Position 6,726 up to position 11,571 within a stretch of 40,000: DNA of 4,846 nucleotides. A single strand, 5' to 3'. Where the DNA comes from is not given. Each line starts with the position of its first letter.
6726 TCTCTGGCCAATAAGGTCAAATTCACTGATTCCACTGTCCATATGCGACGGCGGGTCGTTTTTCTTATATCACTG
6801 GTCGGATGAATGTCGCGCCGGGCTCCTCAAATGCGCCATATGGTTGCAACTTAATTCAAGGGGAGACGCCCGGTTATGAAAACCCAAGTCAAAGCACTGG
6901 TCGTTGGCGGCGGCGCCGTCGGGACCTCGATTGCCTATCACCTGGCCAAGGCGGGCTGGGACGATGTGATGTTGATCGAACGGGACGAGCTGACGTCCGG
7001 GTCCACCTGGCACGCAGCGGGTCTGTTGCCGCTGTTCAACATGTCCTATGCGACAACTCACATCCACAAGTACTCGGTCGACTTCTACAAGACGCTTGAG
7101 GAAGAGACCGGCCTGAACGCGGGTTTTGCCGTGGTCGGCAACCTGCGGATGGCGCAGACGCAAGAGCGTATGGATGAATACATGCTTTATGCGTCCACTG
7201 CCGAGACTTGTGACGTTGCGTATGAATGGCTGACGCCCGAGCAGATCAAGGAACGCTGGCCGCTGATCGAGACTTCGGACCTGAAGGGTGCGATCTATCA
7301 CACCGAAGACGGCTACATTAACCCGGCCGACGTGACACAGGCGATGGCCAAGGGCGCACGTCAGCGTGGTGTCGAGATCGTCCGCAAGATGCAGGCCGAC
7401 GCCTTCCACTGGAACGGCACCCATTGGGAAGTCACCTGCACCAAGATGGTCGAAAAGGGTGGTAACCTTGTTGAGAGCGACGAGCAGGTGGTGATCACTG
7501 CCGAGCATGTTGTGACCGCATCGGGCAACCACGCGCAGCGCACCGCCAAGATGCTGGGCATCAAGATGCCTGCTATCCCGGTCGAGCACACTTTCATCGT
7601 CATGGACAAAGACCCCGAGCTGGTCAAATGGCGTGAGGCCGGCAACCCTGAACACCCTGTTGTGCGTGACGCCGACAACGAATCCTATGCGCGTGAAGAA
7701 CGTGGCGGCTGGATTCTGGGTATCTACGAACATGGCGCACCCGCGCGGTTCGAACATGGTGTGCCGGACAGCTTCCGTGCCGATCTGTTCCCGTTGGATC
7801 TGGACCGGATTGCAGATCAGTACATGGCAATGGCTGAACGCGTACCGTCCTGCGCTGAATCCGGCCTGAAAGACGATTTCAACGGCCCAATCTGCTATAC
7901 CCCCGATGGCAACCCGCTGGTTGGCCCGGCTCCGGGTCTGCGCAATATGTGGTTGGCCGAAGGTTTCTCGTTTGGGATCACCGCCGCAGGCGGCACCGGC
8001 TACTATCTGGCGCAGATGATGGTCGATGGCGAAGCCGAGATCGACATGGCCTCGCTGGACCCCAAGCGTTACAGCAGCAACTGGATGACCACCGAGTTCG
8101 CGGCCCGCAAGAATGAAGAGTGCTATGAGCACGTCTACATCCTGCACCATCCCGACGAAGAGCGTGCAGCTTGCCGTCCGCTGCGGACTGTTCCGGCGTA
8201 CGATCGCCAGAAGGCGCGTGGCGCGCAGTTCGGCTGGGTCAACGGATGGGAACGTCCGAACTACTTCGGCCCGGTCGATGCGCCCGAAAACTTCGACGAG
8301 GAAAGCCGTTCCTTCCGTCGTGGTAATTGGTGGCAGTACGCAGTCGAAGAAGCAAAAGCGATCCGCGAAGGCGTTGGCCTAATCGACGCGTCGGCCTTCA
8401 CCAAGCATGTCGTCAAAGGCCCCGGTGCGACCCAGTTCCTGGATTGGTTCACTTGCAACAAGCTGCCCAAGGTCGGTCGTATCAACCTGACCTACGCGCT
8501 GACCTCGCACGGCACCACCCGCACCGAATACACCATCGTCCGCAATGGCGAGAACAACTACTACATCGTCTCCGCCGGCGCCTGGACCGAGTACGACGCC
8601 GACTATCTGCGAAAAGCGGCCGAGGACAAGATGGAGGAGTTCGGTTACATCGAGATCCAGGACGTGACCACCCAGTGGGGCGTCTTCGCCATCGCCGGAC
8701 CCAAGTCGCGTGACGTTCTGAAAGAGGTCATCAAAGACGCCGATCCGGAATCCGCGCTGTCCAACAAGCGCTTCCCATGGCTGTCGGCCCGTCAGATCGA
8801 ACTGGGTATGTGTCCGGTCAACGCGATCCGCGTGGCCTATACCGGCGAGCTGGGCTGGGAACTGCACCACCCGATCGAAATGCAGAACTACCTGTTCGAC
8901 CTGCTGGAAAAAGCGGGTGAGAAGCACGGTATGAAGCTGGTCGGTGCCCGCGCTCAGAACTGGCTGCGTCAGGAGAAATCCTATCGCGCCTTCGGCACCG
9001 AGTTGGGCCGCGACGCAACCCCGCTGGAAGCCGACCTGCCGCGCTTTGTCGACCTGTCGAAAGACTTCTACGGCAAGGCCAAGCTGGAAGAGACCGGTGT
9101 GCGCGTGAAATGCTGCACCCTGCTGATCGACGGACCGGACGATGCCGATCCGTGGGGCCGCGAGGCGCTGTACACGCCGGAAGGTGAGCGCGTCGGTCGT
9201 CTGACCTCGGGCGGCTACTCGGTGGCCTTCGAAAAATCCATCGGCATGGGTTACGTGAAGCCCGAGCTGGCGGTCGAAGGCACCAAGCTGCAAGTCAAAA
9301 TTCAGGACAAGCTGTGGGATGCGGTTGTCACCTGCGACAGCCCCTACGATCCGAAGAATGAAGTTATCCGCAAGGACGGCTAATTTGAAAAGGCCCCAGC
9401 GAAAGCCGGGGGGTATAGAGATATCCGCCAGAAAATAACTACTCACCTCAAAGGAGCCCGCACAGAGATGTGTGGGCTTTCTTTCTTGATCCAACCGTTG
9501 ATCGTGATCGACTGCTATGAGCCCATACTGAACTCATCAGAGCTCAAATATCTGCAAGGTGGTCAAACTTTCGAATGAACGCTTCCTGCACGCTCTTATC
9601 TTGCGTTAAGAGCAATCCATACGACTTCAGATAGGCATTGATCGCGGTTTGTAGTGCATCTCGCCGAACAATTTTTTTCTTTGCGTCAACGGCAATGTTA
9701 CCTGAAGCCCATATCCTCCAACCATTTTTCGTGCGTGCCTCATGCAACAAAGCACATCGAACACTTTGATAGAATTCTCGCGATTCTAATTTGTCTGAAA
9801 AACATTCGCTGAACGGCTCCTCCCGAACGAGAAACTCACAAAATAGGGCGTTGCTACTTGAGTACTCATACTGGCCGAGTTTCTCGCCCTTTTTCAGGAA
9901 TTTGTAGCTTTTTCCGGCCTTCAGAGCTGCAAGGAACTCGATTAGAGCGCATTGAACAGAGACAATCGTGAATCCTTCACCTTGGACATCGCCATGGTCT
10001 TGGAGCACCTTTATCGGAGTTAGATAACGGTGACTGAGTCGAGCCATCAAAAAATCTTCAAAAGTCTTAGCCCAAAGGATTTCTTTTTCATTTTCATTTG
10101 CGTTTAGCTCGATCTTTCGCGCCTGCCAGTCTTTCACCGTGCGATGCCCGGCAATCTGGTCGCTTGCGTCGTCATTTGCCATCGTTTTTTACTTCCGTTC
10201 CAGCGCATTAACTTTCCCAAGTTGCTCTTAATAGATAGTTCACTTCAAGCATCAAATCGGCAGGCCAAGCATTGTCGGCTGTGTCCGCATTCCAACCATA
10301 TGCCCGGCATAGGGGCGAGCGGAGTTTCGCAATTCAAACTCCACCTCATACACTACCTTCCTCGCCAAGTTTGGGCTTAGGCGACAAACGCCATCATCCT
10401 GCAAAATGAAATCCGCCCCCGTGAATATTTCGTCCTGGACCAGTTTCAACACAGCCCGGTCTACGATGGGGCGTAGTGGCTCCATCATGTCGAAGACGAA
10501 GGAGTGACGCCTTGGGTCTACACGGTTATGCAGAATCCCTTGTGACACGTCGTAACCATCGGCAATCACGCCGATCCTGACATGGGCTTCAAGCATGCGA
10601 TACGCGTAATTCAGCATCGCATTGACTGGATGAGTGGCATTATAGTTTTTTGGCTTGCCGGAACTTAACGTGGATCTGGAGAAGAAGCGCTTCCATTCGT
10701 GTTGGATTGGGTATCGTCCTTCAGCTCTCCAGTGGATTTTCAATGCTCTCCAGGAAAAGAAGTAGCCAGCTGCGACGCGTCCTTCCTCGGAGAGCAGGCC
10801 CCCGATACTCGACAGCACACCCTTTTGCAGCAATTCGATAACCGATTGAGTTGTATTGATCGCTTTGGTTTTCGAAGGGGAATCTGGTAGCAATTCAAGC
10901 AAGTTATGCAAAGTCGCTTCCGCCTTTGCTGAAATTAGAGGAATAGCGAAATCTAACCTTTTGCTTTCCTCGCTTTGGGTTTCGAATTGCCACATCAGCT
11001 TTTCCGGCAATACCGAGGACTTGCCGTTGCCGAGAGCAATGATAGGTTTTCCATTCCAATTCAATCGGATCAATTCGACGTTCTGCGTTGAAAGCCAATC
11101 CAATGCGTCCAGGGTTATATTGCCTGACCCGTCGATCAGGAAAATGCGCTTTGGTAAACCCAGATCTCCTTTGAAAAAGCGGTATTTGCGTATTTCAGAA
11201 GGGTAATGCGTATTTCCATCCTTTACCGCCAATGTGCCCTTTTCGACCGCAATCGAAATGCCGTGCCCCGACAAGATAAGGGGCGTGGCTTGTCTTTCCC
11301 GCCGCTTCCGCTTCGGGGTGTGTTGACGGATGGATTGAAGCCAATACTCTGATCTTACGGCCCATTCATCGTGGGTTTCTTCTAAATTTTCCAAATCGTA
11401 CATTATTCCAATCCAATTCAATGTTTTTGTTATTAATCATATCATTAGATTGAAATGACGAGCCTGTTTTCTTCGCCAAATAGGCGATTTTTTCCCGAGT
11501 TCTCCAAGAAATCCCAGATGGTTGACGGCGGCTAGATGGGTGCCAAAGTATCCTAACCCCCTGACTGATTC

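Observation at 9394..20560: Complete, apparently recent casposon: Cas1 plus PolB between perfect 105-bp TIRs and a direct target-site duplication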

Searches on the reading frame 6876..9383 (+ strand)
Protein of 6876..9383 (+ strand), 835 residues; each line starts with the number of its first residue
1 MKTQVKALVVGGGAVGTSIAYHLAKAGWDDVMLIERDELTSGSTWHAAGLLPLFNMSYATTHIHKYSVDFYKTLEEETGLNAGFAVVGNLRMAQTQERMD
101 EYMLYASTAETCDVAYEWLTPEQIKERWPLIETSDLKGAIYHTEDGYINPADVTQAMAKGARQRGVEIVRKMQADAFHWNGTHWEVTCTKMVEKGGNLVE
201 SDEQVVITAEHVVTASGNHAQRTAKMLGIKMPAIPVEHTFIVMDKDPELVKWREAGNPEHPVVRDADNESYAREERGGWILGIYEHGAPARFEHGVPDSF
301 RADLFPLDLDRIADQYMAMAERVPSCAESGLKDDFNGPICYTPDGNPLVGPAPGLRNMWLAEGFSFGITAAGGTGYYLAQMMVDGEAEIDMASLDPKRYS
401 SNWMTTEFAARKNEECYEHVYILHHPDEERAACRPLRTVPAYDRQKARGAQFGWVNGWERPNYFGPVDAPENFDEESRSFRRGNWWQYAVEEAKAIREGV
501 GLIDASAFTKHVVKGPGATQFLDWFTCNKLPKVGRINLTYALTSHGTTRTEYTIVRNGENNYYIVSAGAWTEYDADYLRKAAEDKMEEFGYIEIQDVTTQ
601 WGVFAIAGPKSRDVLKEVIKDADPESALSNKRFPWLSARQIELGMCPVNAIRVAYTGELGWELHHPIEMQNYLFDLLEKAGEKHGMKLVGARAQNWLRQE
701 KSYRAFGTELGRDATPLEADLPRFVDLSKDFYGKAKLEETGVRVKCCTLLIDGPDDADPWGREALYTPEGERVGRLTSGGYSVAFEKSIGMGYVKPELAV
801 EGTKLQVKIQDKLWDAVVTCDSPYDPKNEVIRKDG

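Call 12: search_protein_families(library=pfam, proteins=[window:6876-9383:+], max_evalue=0.001)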
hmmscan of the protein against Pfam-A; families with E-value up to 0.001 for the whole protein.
window:6876-9383:+ (835 aa): 9 families
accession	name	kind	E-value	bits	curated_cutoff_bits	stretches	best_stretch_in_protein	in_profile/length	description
PF01571.26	GCV_T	-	5.9e-69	232.6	25.6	1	442-722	2-253/255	Aminomethyltransferase folate-binding domain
PF01266.30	DAO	-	8.2e-62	210.2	27.9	1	7-381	2-353/353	FAD dependent oxidoreductase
PF08669.17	GCV_T_C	-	9.3e-17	61.1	25.9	1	746-825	3-80/80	Glycine cleavage T-protein C-terminal barrel domain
PF16350.10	FAO_M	-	2.6e-14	53.6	27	1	384-438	1-55/56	FAD dependent oxidoreductase central domain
PF01494.25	FAD_binding_3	-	3.6e-06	26.9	22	0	5-42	2-38/349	FAD binding domain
PF00890.30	FAD_binding_2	-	3.8e-05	23.5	20.4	1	7-221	2-206/414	FAD binding domain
PF13450.12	NAD_binding_8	-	0.0001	22.9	21.9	1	9-65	1-54/68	NAD(P)-binding Rossmann-like domain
PF07992.20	Pyr_redox_2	-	0.00021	21.3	26.1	0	5-37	143-174/291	Pyridine nucleotide-disulphide oxidoreductase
PF02558.23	ApbA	-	0.00056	20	22.2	0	8-38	2-31/150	Ketopantoate reductase PanE/ApbA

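Call 44: find_encoding_contigs(protein=window:6876-9383:+, flank=6000, max_places=6)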
Protein window:6876-9383:+ (835 aa): no gene with exactly this product is on record in the collection.

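Call 45: find_homologous_proteins(query=window:6876-9383:+, max_evalue=1e-100)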
Query window:6876-9383:+ (835 aa): 7998 proteins with E <= 1e-100 among 8000 candidates; the best 120 are listed.
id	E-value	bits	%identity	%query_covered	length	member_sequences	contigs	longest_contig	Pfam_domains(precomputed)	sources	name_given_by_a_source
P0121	0.0e+0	1935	97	100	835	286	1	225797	PF01571.27,PF08669.18,PF01266.31,PF16350.11,PF00890.31,PF01494.26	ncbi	-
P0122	0.0e+0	1895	95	100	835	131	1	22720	PF01571.27,PF08669.18,PF01266.31,PF16350.11,PF00890.31,PF01494.26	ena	-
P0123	0.0e+0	1881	94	100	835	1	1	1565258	PF01571.27,PF08669.18,PF01266.31,PF16350.11,PF01494.26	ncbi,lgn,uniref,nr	ncbi:GcvT family protein [Shimia aestuarii]|uniref:Dimethylglycine dehydrogenase n=1 Tax=Shimia aest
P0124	0.0e+0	1879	94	100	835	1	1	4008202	PF01571.27,PF08669.18,PF01266.31,PF16350.11,PF01494.26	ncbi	ncbi:GcvT family protein [Shimia sp. W99]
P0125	0.0e+0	1879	95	100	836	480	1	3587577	PF01571.27,PF08669.18,PF01266.31,PF16350.11,PF00890.31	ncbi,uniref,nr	ncbi:GcvT family protein [Phaeobacter inhibens]|uniref:GcvT family protein n=1 Tax=Phaeobacter inhib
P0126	0.0e+0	1872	94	100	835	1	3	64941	PF01571.27,PF08669.18,PF01266.31,PF16350.11,PF00890.31,PF01494.26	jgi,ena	jgi:dimethylglycine dehydrogenase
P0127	0.0e+0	1871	94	100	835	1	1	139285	PF01571.27,PF08669.18,PF01266.31,PF16350.11,PF00890.31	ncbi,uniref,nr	ncbi:FAD-dependent oxidoreductase [Ruegeria sp. WL0004]|uniref:FAD-dependent oxidoreductase n=1 Tax=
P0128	0.0e+0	1867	94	100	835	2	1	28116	PF01571.27,PF08669.18,PF01266.31,PF16350.11,PF00890.31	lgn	-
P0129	0.0e+0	1867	94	100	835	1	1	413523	PF01571.27,PF08669.18,PF01266.31,PF16350.11,PF00890.31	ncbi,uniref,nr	ncbi:GcvT family protein [Ruegeria aquimaris]|uniref:FAD-dependent oxidoreductase n=1 Tax=Ruegeria a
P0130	0.0e+0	1866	94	100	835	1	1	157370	PF01571.27,PF08669.18,PF01266.31,PF16350.11,PF00890.31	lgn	-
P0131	0.0e+0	1864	94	100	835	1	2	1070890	PF01571.27,PF08669.18,PF01266.31,PF16350.11,PF00890.31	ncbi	-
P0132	0.0e+0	1861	94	100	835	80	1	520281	PF01571.27,PF08669.18,PF01266.31,PF16350.11,PF00890.31,PF01494.26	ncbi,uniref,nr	ncbi:FAD-dependent oxidoreductase [Shimia sp. R10_1]|uniref:GcvT family protein n=1 Tax=Shimia sp. R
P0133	0.0e+0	1858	93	100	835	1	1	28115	PF01571.27,PF08669.18,PF01266.31,PF16350.11,PF00890.31,PF01494.26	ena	-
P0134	0.0e+0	1855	93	100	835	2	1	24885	PF01571.27,PF08669.18,PF01266.31,PF16350.11,PF00890.31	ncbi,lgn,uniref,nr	ncbi:FAD-dependent oxidoreductase [Phaeobacter sp. HF9A]|uniref:GcvT family protein n=1 Tax=Phaeobac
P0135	0.0e+0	1853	93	100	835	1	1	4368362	PF01571.27,PF08669.18,PF01266.31,PF16350.11,PF00890.31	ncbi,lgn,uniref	ncbi:GcvT family protein [Shimia sp. MIT1388]|uniref:GcvT family protein n=1 Tax=Shimia sp. MIT1388 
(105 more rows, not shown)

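Call 46: find_encoding_contigs(protein=P0121, flank=6000, max_places=3)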
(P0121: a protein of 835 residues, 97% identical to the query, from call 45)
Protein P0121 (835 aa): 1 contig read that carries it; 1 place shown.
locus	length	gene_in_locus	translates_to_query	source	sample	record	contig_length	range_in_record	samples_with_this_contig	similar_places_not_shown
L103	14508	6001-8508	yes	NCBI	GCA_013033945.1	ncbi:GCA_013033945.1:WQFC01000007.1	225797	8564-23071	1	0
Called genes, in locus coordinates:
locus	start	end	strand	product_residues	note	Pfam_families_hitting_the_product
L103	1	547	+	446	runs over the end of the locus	-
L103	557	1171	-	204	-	PF06347:SH3_4, PF08239:SH3_3 (weak), PF06347:SH3_4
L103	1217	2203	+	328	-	PF00389:2-Hacid_dh, PF02826:2-Hacid_dh_C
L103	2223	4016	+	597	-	PF01019:G_glu_transpept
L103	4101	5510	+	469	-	PF01565:FAD_binding_4, PF02913:FAD-oxidase_C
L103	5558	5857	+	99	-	-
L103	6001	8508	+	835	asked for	PF00890:FAD_binding_2 (weak), PF01266:DAO, PF01494:FAD_binding_3 (faint), PF16350:FAO_M, PF01571:GCV_T, PF08669:GCV_T_C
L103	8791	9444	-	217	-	PF06080:DUF938, PF08242:Methyltransf_12 (weak), PF13649:Methyltransf_25 (weak)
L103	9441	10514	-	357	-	PF01266:DAO, PF13450:NAD_binding_8 (weak)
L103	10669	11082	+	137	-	PF11742:DUF3302 (weak)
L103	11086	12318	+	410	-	PF25917:BSH_RND (weak)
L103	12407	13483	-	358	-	PF02608:Bmp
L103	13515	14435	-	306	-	PF02653:BPD_transp_2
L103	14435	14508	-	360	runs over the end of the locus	PF02653:BPD_transp_2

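Call 47: find_encoding_contigs(protein=P0123, flank=6000, max_places=2)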
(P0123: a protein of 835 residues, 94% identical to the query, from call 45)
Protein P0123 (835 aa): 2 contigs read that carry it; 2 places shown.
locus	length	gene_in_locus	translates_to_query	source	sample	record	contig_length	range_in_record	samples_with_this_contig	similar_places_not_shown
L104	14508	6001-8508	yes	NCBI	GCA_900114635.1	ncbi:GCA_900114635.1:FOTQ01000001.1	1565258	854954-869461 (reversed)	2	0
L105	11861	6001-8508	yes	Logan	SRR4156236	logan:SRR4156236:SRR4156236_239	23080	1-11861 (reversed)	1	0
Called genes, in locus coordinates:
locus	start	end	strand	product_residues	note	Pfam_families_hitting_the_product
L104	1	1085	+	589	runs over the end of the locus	PF01019:G_glu_transpept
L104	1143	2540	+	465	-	PF01565:FAD_binding_4, PF02913:FAD-oxidase_C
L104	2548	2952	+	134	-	PF08818:DUF1801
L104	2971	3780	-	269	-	PF02548:Pantoate_transf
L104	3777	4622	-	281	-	PF02569:Pantoate_ligase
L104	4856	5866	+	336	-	-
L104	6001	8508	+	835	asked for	PF01266:DAO, PF01494:FAD_binding_3 (faint), PF16350:FAO_M, PF01571:GCV_T, PF08669:GCV_T_C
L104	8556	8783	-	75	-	PF13499:EF-hand_7 (faint), PF13833:EF-hand_8 (faint), PF00036:EF-hand_1 (faint), PF13202:EF-hand_5 (faint), PF13405:EF-hand_6 (faint)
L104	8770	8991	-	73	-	PF00036:EF-hand_1 (faint), PF13202:EF-hand_5 (faint)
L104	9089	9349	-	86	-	PF00036:EF-hand_1 (faint), PF13202:EF-hand_5 (faint), PF13405:EF-hand_6 (faint), PF13499:EF-hand_7, PF13833:EF-hand_8 (faint)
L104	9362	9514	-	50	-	-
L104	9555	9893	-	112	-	PF02627:CMD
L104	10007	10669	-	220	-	PF06080:DUF938, PF08242:Methyltransf_12, PF13649:Methyltransf_25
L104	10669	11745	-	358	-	PF01266:DAO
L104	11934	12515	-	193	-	PF00903:Glyoxalase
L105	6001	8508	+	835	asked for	PF01266:DAO, PF01494:FAD_binding_3 (faint), PF16350:FAO_M, PF01571:GCV_T, PF08669:GCV_T_C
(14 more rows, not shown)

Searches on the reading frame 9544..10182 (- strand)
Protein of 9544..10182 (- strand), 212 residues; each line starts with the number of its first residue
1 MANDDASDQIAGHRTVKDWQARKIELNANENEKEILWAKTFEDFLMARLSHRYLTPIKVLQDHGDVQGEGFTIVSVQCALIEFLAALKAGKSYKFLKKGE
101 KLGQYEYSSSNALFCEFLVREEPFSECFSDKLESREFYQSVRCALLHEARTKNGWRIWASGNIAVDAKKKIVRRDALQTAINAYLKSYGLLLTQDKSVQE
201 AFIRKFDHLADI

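Call 8: search_protein_families(library=pfam, proteins=[window:9544-10182:-], max_evalue=0.1)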
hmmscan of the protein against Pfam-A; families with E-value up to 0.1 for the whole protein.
window:9544-10182:- (212 aa): 0 families

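Call 9: search_protein_families(library=ncbifam, proteins=[window:9544-10182:-], max_evalue=0.1)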
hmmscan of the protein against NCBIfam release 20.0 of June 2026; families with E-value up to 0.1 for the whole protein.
window:9544-10182:- (212 aa): 1 family
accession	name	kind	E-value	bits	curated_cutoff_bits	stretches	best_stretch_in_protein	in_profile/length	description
NF002370.0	PRK01355.1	subfamily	0.0066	16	143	1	21-103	39-122/199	FMN-dependent NADH-azoreductase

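Call 50: search_protein_families(library=padloc, proteins=[window:9544-10182:-], max_evalue=0.01)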
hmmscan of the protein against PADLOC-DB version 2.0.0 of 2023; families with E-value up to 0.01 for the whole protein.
window:9544-10182:- (212 aa): 0 families

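Call 51: search_protein_families(library=phrogs, proteins=[window:9544-10182:-], max_evalue=0.01)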
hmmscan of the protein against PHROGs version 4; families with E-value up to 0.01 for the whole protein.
window:9544-10182:- (212 aa): 0 families

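Call 64: search_solved_structures(query=window:9544-10182:-, max_evalue=5)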
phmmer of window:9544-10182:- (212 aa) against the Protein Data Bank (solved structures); distinct sequences matched with E-value up to 5: 1.
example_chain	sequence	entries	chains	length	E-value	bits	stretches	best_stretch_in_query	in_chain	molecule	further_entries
2fu0_A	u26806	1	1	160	0.48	13.1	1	12-85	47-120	cyclophilin, putative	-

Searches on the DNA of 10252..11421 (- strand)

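Call 101: search_rna_families(sources=[L098, L094, L079], threshold=gathering)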
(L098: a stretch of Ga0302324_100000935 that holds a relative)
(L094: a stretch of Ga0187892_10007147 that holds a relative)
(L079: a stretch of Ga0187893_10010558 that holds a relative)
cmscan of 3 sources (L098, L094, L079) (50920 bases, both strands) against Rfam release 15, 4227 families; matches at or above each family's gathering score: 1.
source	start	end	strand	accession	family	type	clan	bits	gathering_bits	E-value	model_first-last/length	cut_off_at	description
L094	9276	9332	+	RF00005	tRNA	Gene; tRNA;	CL00001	34.6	29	0.0014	9-63/71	no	tRNA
